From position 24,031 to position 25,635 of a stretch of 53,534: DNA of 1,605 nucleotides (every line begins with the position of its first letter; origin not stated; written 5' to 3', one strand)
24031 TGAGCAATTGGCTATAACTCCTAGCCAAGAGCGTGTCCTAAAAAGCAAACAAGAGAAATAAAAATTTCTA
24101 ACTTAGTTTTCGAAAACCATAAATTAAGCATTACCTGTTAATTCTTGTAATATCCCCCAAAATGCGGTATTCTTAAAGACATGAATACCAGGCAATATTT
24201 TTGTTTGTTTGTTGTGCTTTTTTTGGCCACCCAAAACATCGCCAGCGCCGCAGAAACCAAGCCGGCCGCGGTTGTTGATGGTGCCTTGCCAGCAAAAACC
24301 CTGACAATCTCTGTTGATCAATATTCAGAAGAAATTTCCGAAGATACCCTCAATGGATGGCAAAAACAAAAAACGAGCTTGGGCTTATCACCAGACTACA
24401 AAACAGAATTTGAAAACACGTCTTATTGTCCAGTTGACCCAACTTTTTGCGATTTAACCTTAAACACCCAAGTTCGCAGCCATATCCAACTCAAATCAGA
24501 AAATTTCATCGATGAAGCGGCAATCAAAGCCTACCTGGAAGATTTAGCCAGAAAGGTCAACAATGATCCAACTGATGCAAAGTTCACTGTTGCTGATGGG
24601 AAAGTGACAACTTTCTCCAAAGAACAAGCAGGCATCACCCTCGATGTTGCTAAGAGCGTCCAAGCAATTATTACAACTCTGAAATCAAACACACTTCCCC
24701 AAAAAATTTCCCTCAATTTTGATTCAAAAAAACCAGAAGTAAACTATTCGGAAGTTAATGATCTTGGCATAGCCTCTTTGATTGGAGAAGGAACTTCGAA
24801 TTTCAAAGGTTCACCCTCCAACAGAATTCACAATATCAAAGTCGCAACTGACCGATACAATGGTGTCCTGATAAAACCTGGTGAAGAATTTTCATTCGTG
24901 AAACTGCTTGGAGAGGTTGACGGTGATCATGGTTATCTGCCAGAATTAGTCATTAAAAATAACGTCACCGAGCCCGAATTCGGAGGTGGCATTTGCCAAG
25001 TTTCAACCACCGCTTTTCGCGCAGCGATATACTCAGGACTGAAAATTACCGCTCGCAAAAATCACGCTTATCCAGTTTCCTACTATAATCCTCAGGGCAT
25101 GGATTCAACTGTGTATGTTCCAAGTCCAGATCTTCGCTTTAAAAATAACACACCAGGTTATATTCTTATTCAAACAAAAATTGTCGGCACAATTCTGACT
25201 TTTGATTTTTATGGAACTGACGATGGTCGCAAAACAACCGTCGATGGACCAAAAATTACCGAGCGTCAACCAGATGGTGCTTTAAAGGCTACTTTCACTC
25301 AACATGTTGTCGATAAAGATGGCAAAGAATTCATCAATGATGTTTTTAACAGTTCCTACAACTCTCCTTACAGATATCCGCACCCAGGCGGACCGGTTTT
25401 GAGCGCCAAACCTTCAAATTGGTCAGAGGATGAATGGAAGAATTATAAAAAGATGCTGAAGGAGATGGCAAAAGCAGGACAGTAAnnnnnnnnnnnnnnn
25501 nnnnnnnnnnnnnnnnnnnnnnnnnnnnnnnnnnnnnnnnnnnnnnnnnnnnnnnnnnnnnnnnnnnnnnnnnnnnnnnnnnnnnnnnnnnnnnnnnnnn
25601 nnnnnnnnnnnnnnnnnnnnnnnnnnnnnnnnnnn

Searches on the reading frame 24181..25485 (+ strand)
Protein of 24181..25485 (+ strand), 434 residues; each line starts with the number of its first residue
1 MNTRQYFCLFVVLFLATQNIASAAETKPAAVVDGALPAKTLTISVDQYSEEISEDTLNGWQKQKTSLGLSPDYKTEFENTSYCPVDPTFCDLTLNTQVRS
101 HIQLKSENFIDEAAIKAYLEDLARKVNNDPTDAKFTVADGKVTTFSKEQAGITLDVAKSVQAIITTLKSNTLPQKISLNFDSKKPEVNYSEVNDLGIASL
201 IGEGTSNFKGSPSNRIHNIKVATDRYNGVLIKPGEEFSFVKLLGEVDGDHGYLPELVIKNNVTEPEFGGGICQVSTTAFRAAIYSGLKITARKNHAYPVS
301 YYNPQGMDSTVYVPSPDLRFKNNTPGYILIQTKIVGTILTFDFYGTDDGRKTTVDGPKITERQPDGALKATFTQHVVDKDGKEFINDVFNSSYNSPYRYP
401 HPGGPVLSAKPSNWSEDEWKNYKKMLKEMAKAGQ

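Call 71: search_protein_families(library=pfam, proteins=[window:24181-25485:+], max_evalue=0.001)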
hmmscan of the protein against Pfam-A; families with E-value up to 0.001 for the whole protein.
window:24181-25485:+ (434 aa): 2 families
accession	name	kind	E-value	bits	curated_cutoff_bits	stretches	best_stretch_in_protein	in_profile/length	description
PF04294.18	VanW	-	3.3e-42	143.5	27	1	214-344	1-130/130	VanW like protein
PF12229.13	PG_binding_4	-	1.3e-09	38.7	22.1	1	110-170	52-111/117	Putative peptidoglycan binding domain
